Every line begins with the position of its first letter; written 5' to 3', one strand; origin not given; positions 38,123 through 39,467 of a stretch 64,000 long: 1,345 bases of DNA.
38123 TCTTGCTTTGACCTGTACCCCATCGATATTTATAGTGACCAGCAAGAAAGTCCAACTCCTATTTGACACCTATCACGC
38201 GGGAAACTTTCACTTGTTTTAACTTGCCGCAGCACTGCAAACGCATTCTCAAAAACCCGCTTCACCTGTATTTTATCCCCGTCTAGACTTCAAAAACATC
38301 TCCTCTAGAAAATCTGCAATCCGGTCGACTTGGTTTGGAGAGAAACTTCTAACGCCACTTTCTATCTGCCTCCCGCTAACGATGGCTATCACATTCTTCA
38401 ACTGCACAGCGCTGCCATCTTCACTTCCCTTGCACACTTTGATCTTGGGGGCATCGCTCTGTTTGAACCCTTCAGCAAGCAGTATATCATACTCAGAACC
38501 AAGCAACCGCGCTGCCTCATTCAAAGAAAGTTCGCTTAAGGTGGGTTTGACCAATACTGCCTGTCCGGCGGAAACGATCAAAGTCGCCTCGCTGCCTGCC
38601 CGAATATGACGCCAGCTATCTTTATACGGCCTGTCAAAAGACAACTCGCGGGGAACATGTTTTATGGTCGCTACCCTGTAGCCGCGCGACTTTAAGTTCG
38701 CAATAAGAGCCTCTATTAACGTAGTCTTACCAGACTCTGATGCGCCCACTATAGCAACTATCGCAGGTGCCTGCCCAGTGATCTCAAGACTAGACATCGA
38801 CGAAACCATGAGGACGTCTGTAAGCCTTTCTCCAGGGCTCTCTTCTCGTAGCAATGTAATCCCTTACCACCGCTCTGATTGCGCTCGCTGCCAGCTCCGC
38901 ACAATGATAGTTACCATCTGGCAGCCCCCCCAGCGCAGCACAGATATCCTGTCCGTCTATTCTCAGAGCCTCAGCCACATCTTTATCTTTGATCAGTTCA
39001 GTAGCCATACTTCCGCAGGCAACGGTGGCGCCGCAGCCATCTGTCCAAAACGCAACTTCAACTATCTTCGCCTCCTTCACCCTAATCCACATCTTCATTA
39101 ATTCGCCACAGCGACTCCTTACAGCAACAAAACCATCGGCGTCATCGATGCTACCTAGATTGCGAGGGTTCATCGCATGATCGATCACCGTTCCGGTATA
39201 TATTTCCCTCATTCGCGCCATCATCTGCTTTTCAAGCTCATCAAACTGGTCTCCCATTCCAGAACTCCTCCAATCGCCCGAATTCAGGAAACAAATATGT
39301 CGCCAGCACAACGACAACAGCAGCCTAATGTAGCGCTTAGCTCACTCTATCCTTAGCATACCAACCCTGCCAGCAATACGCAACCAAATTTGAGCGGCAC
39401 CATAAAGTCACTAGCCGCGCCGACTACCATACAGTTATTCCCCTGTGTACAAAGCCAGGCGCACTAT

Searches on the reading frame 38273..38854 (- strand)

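Call 50: search_protein_families(library=pfam, proteins=[window:38273-38854:-], max_evalue=0.00001)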
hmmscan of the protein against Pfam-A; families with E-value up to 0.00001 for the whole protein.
window:38273-38854:- (193 aa): 1 family
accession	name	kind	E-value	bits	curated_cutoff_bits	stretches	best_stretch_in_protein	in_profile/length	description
PF03205.20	MobB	-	1.7e-36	125.4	26.6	1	32-160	1-132/133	Molybdopterin guanine dinucleotide synthesis protein B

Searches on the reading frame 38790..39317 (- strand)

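Call 50: search_protein_families(library=pfam, proteins=[window:38790-39317:-], max_evalue=0.00001)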
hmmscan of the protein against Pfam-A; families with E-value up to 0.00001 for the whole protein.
window:38790-39317:- (175 aa): 1 family
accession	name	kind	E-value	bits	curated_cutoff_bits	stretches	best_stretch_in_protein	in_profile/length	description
PF01592.21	NifU_N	-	2.9e-31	108.7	22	1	40-157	2-123/127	NifU-like N terminal domain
